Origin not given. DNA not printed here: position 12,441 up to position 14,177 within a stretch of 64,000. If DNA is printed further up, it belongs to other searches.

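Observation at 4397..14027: Ten-gene, translationally coupled operon joining a Gtr/Arn-type three-component glycosylation system to 3-amino-3,6-dideoxyhexose synthesis genes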

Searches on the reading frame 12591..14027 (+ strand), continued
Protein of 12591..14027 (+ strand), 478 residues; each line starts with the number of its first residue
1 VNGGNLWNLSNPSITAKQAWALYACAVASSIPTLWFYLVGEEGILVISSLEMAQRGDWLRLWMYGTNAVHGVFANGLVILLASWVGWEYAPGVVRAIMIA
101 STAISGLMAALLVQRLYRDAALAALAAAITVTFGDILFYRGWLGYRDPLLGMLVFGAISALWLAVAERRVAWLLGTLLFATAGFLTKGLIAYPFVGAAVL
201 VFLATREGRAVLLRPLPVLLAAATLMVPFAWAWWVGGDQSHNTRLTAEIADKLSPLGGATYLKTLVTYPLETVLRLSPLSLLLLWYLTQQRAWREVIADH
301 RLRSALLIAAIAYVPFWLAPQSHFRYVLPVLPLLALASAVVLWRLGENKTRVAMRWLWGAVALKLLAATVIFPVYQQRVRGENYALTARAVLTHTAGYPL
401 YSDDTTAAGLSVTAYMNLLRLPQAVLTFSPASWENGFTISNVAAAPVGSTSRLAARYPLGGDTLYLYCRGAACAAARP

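Call 53: predict_structure(alignment_id=A1)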
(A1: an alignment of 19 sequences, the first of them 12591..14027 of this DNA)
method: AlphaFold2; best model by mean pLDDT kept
length: 478 residues; sequences in the alignment: 19
mean_pLDDT: 84.9   pTM: 0.87
mean pLDDT of the five models: 84.9, 84.0, 84.0, 83.8, 83.0
residues with pLDDT >= 90: 265; 70-90: 142; 50-70: 53; < 50: 18
segments of 3 or more residues with pLDDT < 50: 1-9, 64-68
pLDDT, mean of each block of 10 residues (from residue 1): 43 87 95 88 86 81 50 89 95 92 96 97 96 70 71 96 96 96 86 93 96 94 88 64 56 69 79 77 90 89 95 79 68 93 92 93 91 87 93 94 84 94 89 88 70 89 90 81
secondary structure, 60 per line:
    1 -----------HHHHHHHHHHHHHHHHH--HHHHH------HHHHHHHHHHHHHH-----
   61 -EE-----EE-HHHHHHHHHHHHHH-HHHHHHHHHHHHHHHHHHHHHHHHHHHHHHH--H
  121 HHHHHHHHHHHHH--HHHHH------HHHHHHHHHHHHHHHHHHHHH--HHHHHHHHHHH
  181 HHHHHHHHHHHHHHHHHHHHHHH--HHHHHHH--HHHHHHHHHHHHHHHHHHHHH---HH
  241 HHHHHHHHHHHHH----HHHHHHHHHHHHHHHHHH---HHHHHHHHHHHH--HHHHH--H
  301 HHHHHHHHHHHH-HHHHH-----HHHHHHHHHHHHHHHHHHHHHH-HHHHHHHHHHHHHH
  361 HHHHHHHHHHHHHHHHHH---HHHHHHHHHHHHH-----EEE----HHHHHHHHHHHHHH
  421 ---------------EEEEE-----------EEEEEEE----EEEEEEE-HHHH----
elements in order: H12-28 H31-35 H42-55 H72-85 H87-117 H120-133 H136-140 H147-167 H170-203 H206-212 H215-235 H239-253 H258-275 H279-290 H293-297 H300-312 H314-318 H324-345 H347-378 H382-394 E400-402 H407-420 E436-440 E452-458 E463-469 H471-474

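Call 56: fold_search(model_id=the predicted structure, library=pdb)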
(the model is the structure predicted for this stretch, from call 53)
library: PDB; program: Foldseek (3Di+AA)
matches with E <= 10: 259; with E <= 0.001: 10
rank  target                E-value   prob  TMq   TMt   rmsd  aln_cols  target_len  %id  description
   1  5ezm                  4.1e-07  1.00  0.62  0.56   8.3       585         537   16  Crystal Structure of ArnT from Cupriavidus metallidurans in the apo state (released 2016-02-17)
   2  5f15                  6.5e-07  1.00  0.68  0.61   5.5       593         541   15  Crystal Structure of ArnT from Cupriavidus metallidurans bound to Undecaprenyl phosphate (released 2016-02-17)
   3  9s6t_A                4.4e-06  1.00  0.59  0.59   6.7       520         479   13  Ternary cryo-EM structure of chicken ALG12 with Dol25-PP-GlcNAc2Man7, Dol25-P-Man, and Fab (released 2026-03-18)
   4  6gxc_A                7.1e-05  1.00  0.52  0.38   7.7       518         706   13  Bacterial oligosaccharyltransferase PglB in complex with an inhibitory peptide and a reactive lipid-linked oligosaccha (released 2018-11-14)
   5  5ogl_A                1.8e-04  1.00  0.48  0.35   8.8       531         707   13  Structure of bacterial oligosaccharyltransferase PglB in complex with an acceptor peptide and an lipid-linked oligosac (released 2017-10-25)
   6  6ftg_5                2.1e-04  1.00  0.49  0.39  14.8       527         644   12  Subtomogram average of OST-containing ribosome-translocon complexes from canine rough microsomal membranes (released 2018-03-21)
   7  3rce_A                2.6e-04  1.00  0.52  0.38  11.7       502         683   13  Bacterial oligosaccharyltransferase PglB (released 2011-06-15)
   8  9n9j_I                2.8e-04  1.00  0.48  0.35  13.1       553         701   12  Structure of a GRP94 folding intermediate engaged with a CCDC134- and FKBP11-bound secretory translocon (released 2025-11-19)
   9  7oci_F                7.9e-04  1.00  0.53  0.41  10.7       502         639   12  Cryo-EM structure of yeast Ost6p containing oligosaccharyltransferase complex (released 2022-02-16)
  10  9i5k_A                9.0e-04  1.00  0.50  0.49   9.5       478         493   16  Structure of the Chaetomium thermophilum Pmt4 homodimer (C2 symmetry) (released 2025-12-24)
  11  9s6s_A                1.2e-03  1.00  0.48  0.44   9.7       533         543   14  Ternary cryo-EM structure of human ALG9 with Dol25-PP-GlcNAc2Man6, Dol25-P-Man and Fab (released 2026-03-18)
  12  8pn9_A                1.3e-03  1.00  0.51  0.39  13.3       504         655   12  Structure of human oligosaccharyltransferase OST-A complex bound to NGI-1 (released 2024-05-08)
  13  8agc_A                1.4e-03  1.00  0.52  0.38  12.3       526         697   12  Structure of yeast oligosaccharylransferase complex with lipid-linked oligosaccharide and non-acceptor peptide bound (released 2022-12-07)
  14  8age_A                1.7e-03  1.00  0.52  0.40  11.4       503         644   12  Structure of yeast oligosaccharylransferase complex with acceptor peptide bound (released 2022-12-07)
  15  6ezn_F                2.2e-03  1.00  0.50  0.38  12.1       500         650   11  Cryo-EM structure of the yeast oligosaccharyltransferase (OST) complex (released 2018-01-17)
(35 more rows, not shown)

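Call 69: search_dna_similar(query=window:12591-14027:+, collection=plasmids, mode=protein, max_evalue=0.001, max_rows=10)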
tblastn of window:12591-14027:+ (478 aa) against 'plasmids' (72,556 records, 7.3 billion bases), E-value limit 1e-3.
Records with a match: 1; places in all: 1; records where one place covers at least 80% of the query: 1.
Best place of each record, by identity: <60% 1.
By first word of the organism name: Paraburkholderia 1.
By predicted mobility (MOB-suite, as given by PLSDB): non-mobilizable 1.
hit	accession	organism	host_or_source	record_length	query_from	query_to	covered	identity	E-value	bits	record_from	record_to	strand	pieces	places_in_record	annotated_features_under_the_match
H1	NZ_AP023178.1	Paraburkholderia largidicola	Physopelta gutta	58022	22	476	95%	30.0%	2e-29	130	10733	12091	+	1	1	hypothetical protein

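Call 70: get_annotated_region(hit=H1, flank=9000)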
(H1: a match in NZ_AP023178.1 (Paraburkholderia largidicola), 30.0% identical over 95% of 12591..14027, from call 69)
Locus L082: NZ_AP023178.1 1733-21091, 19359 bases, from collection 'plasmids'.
description: Paraburkholderia sp. PGU16 plasmid PPGU16_p3, complete sequence
organism: Paraburkholderia largidicola (NCBI taxid 2735433)
taxonomy: Bacteria; Pseudomonadota; Betaproteobacteria; Burkholderiales; Burkholderiaceae; Paraburkholderia; Paraburkholderia largidicola
host: -; source: Physopelta gutta; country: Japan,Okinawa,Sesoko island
typing (MOB-suite, as given by PLSDB): non-mobilizable
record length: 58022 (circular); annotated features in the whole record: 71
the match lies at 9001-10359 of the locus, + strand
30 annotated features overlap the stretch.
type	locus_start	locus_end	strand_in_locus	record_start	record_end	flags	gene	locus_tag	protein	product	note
CDS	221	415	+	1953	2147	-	-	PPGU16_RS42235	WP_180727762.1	hypothetical protein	-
CDS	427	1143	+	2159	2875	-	-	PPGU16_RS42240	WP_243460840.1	transglycosylase SLT domain-containing protein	-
CDS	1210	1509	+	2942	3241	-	-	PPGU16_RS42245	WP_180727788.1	TrbM/KikA/MpfK family conjugal transfer protein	-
CDS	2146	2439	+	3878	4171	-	-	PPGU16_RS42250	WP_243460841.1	DUF3717 domain-containing protein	-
CDS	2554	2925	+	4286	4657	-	-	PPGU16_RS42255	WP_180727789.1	hypothetical protein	-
CDS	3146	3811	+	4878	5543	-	-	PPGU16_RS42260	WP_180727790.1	hypothetical protein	-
CDS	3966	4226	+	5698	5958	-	-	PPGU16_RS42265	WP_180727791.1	hypothetical protein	-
CDS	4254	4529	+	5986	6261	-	-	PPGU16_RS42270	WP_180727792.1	hypothetical protein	-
CDS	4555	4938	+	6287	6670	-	-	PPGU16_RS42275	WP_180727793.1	hypothetical protein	-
CDS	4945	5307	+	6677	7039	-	-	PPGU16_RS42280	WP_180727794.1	hypothetical protein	-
CDS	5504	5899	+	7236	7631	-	-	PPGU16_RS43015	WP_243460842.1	hypothetical protein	-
CDS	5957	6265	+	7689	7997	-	-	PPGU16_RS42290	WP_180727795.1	hypothetical protein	-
CDS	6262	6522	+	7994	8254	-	-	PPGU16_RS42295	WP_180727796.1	hypothetical protein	-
CDS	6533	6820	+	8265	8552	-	-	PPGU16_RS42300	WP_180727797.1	hypothetical protein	-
CDS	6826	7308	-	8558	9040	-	-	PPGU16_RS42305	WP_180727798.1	hypothetical protein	-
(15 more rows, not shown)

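Call 80: search_protein_families(library=ncbifam, proteins=[L003:4348-4821:+, L029:8618-9550:+, L028:5869-7011:+, L028:3042-3983:+], max_evalue=1e-10)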
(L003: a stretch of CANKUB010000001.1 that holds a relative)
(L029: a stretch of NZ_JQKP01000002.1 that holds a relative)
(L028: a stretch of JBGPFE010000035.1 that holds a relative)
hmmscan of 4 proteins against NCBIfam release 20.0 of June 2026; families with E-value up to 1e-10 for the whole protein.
L003:4348-4821:+ (157 aa): 23 families
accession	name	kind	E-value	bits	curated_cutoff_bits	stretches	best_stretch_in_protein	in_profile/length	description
TIGR03570.1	NeuD_NnaD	subfamily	1.3e-31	109.8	160.8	2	99-147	154-202/202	NeuD/PglB/VioB family sugar acetyltransferase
NF058585.1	HptprglPActTf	PfamEq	1.7e-19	70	300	1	64-151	75-159/172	heptaprenylglyceryl phosphate O-acetyltransferase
NF002060.0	PRK00892.1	subfamily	3.2e-18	65.9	207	0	2-80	102-181/345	UDP-3-O-(3-hydroxymyristoyl)glucosamine N-acyltransferase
NF041874.1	EPS_EpsC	equivalog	8e-18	64.7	150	1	60-150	81-165/168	serine O-acetyltransferase EpsC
NF003657.0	PRK05289.1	equivalog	2.4e-17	62.9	226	0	20-113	5-96/264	acyl-ACP--UDP-N-acetylglucosamine O-acyltransferase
NF007240.0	PRK09677.1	equivalog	4.1e-17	62.3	243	1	98-149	130-181/192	putative lipopolysaccharide biosynthesis O-acetyl transferase WbbJ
TIGR01853.1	lipid_A_lpxD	equivalog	7.7e-16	57.9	242.5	0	3-81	94-173/325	UDP-3-O-(3-hydroxymyristoyl)glucosamine N-acyltransferase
TIGR03532.1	DapD_Ac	equivalog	1.3e-15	57.7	231.75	1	68-151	136-213/231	2,3,4,5-tetrahydropyridine-2,6-dicarboxylate N-acetyltransferase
TIGR01172.1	cysE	equivalog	1.7e-13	50.9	210.65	1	52-147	71-162/162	serine O-acetyltransferase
TIGR03308.1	phn_thr-fam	hypoth_equivalog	2.1e-13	50.6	201.65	1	98-149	108-159/204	phosphonate metabolim protein, transferase hexapeptide repeat family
NF007076.0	PRK09527.1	equivalog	4.7e-13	49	347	1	68-150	97-183/203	galactoside O-acetyltransferase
TIGR01173.1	glmU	equivalog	7.2e-13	48.2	366.85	0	100-145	393-438/452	bifunctional UDP-N-acetylglucosamine diphosphorylase/glucosamine-1-phosphate N-acetyltransferase GlmU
NF007797.0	PRK10502.1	subfamily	8.7e-13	48.3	192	1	65-149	91-176/183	WcaF family extracellular polysaccharide biosynthesis acetyltransferase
NF000311.1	Vat_ABCDEFH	equivalog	9.9e-13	48.1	300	1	99-150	111-162/201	Vat family streptogramin A O-acetyltransferase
NF033468.1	stregram_VatI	exception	1.1e-12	48.2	415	0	99-149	113-163/208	streptogramin A O-acetyltransferase Vat(I)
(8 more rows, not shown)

L029:8618-9550:+ (310 aa): 17 families
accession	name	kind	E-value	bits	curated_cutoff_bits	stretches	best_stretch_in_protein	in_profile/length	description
TIGR03570.1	NeuD_NnaD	subfamily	3.8e-27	95.2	160.8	2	101-149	154-202/202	NeuD/PglB/VioB family sugar acetyltransferase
NF041874.1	EPS_EpsC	equivalog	1.3e-15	57.5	150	1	68-151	81-164/168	serine O-acetyltransferase EpsC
NF010935.0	PRK14355.1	equivalog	4.8e-14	51.8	718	0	13-82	267-334/459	bifunctional UDP-N-acetylglucosamine diphosphorylase/glucosamine-1-phosphate N-acetyltransferase GlmU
NF002060.0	PRK00892.1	subfamily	1.6e-13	50.5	207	0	8-82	106-181/345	UDP-3-O-(3-hydroxymyristoyl)glucosamine N-acyltransferase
NF010932.0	PRK14352.1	equivalog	3.5e-13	49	611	0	99-146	400-447/488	bifunctional UDP-N-acetylglucosamine diphosphorylase/glucosamine-1-phosphate N-acetyltransferase GlmU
NF007240.0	PRK09677.1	equivalog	1.2e-12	47.8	243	0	100-152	130-182/192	putative lipopolysaccharide biosynthesis O-acetyl transferase WbbJ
TIGR01172.1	cysE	equivalog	1.3e-12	48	210.65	0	62-149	81-162/162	serine O-acetyltransferase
NF050158.1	CarbAnhydGPos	equivalog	1.4e-12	47.6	250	1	101-158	88-147/172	gamma carbonic anhydrase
NF008349.0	PRK11132.1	equivalog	2.1e-12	46.7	397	1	62-154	161-247/273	serine O-acetyltransferase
TIGR01173.1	glmU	equivalog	2.6e-12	46.3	366.85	0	99-147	390-438/452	bifunctional UDP-N-acetylglucosamine diphosphorylase/glucosamine-1-phosphate N-acetyltransferase GlmU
NF010937.0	PRK14357.1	equivalog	4e-12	45.7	658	0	99-151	382-434/448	bifunctional UDP-N-acetylglucosamine diphosphorylase/glucosamine-1-phosphate N-acetyltransferase GlmU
TIGR01853.1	lipid_A_lpxD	equivalog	4.1e-12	45.7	242.5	0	10-63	118-171/325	UDP-3-O-(3-hydroxymyristoyl)glucosamine N-acyltransferase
NF058585.1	HptprglPActTf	PfamEq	4.3e-12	45.9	300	0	98-152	104-158/172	heptaprenylglyceryl phosphate O-acetyltransferase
TIGR03532.1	DapD_Ac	equivalog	1.1e-11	44.8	231.75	0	27-158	87-218/231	2,3,4,5-tetrahydropyridine-2,6-dicarboxylate N-acetyltransferase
NF010934.1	PRK14354.1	equivalog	4.9e-11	41.8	450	0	10-145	309-435/447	bifunctional UDP-N-acetylglucosamine diphosphorylase/glucosamine-1-phosphate N-acetyltransferase GlmU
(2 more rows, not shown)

L028:5869-7011:+ (380 aa): 7 families
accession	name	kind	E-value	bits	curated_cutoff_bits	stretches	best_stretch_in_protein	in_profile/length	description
NF008687.0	PRK11706.1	equivalog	1.6e-178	593.2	375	1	2-376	1-374/375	dTDP-4-amino-4,6-dideoxygalactose transaminase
TIGR02379.1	ECA_wecE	subfamily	5e-170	565.3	434.85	1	3-376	2-375/376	dTDP-4-amino-4,6-dideoxy-D-glucose transaminase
NF008658.2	PRK11658.1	equivalog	1.3e-65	221.5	631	1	3-375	5-376/379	UDP-4-amino-4-deoxy-L-arabinose aminotransferase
TIGR03588.1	PseC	equivalog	4.9e-63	213.3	423.5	1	4-375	3-379/380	UDP-4-amino-4,6-dideoxy-N-acetyl-beta-L-altrosamine transaminase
TIGR04181.1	NHT_00031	hypoth_equivalog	7.3e-53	179.7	420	1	3-355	1-357/359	LegC family aminotransferase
NF011936.0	PRK15407.1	equivalog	3.5e-45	154.5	423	1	14-210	48-251/440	lipopolysaccharide biosynthesis protein RfbH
TIGR04427.1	PLP_DesI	equivalog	6.7e-43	147.3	650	1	18-373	38-380/390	dTDP-4-dehydro-6-deoxyglucose aminotransferase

L028:3042-3983:+ (313 aa): 2 families
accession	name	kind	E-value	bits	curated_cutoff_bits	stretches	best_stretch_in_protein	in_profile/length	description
NF047588.1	GlcsyltransPgfSStrep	equivalog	1.5e-69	234.6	500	1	3-305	2-306/308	glycosyltransferase PgfS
NF007986.1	PRK10714.1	equivalog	1e-52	179.2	529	1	3-302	7-309/316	undecaprenyl-phosphate 4-deoxy-4-formamido-L-arabinose transferase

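Call 81: search_protein_families(library=ncbifam, proteins=[L028:3868-4635:+, L028:4422-4994:+, L028:4898-5860:+, L028:12220-13311:-, L029:7506-8621:+, L029:6526-7641:+], max_evalue=0.00001)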
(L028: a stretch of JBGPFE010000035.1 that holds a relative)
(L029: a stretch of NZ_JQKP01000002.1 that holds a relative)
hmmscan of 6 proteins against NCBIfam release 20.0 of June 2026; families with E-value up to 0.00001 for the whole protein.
L028:3868-4635:+ (255 aa): 0 families

L028:4422-4994:+ (190 aa): 2 families
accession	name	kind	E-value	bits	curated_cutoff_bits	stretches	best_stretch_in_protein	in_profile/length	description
NF002816.2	PRK02971.1-2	equivalog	1.7e-12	47.8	99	1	76-186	3-115/120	4-amino-4-deoxy-L-arabinose-phosphoundecaprenol flippase subunit ArnF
NF011625.2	PRK15051.1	equivalog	2.4e-08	34.2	92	1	73-186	3-106/111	4-amino-4-deoxy-L-arabinose-phosphoundecaprenol flippase subunit ArnE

L028:4898-5860:+ (320 aa): 2 families
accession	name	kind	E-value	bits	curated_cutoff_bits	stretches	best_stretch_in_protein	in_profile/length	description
TIGR02072.1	BioC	equivalog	2.2e-07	30.9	184.95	1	110-216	33-140/244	malonyl-ACP O-methyltransferase BioC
NF045667.1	MTase_DVU1556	equivalog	2.5e-06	27.1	155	1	111-249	22-165/213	DVU_1556 family methyltransferase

L028:12220-13311:- (363 aa): 7 families
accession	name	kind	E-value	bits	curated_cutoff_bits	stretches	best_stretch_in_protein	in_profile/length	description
TIGR02201.1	heptsyl_trn_III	equivalog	2.6e-50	171.4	170.2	1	7-293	2-301/344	putative lipopolysaccharide heptosyltransferase III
NF007742.0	PRK10422.1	equivalog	2.5e-41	141.7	467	1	2-293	3-303/352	lipopolysaccharide core heptosyltransferase RfaQ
TIGR02193.1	heptsyl_trn_I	equivalog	3.8e-29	101.9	185.3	1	7-288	2-291/320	lipopolysaccharide heptosyltransferase I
TIGR02195.1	heptsyl_trn_II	equivalog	2.3e-23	82.9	134.6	1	7-288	2-292/339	lipopolysaccharide heptosyltransferase II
NF008204.0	PRK10964.1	equivalog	1.2e-19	70.6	437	1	174-287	177-288/322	lipopolysaccharide heptosyltransferase RfaC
NF008162.0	PRK10916.1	equivalog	1.5e-19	70.4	569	1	7-284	3-293/348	ADP-heptose--LPS heptosyltransferase RfaF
TIGR04414.1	hepto_Aah_TibC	equivalog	1e-09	37.8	200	1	172-284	201-312/374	autotransporter strand-loop-strand O-heptosyltransferase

L029:7506-8621:+ (371 aa): 5 families
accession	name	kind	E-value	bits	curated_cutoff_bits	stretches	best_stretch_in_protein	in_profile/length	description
NF047588.1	GlcsyltransPgfSStrep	equivalog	8.2e-45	153.3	500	1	48-351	3-302/308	glycosyltransferase PgfS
NF007986.1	PRK10714.1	equivalog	8.5e-37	126.8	529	1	44-350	4-307/316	undecaprenyl-phosphate 4-deoxy-4-formamido-L-arabinose transferase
NF041875.1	EPS_EpsD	equivalog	1.4e-12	47.7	370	1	48-218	1-167/325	exopolysaccharide biosynthesis glycosyltransferase EpsD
NF007482.0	PRK10073.1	equivalog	1.5e-09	37.3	423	1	45-166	5-117/334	glycosyltransferase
NF058614.1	PPMAGASynPpgS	equivalog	4.7e-06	26.2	370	1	68-182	15-130/226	polyprenyl-phospho-N-acetylgalactosaminyl synthase PpgS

L029:6526-7641:+ (371 aa): 7 families
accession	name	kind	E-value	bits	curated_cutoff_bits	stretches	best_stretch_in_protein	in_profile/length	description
TIGR03588.1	PseC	equivalog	1.3e-59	202.1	423.5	1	22-368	9-376/380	UDP-4-amino-4,6-dideoxy-N-acetyl-beta-L-altrosamine transaminase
NF008658.2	PRK11658.1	equivalog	3.4e-52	177.3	631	1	24-368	14-373/379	UDP-4-amino-4-deoxy-L-arabinose aminotransferase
TIGR04427.1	PLP_DesI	equivalog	6.4e-43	147.3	650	1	23-361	31-372/390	dTDP-4-dehydro-6-deoxyglucose aminotransferase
NF008687.0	PRK11706.1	equivalog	1e-42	146.2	375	1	54-369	42-371/375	dTDP-4-amino-4,6-dideoxygalactose transaminase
TIGR04181.1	NHT_00031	hypoth_equivalog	4.3e-41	141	420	1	27-313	13-321/359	LegC family aminotransferase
NF011936.0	PRK15407.1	equivalog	8.3e-34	117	423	1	26-223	49-251/440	lipopolysaccharide biosynthesis protein RfbH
TIGR02379.1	ECA_wecE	subfamily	5.5e-31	107.6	434.85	1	64-368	52-371/376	dTDP-4-amino-4,6-dideoxy-D-glucose transaminase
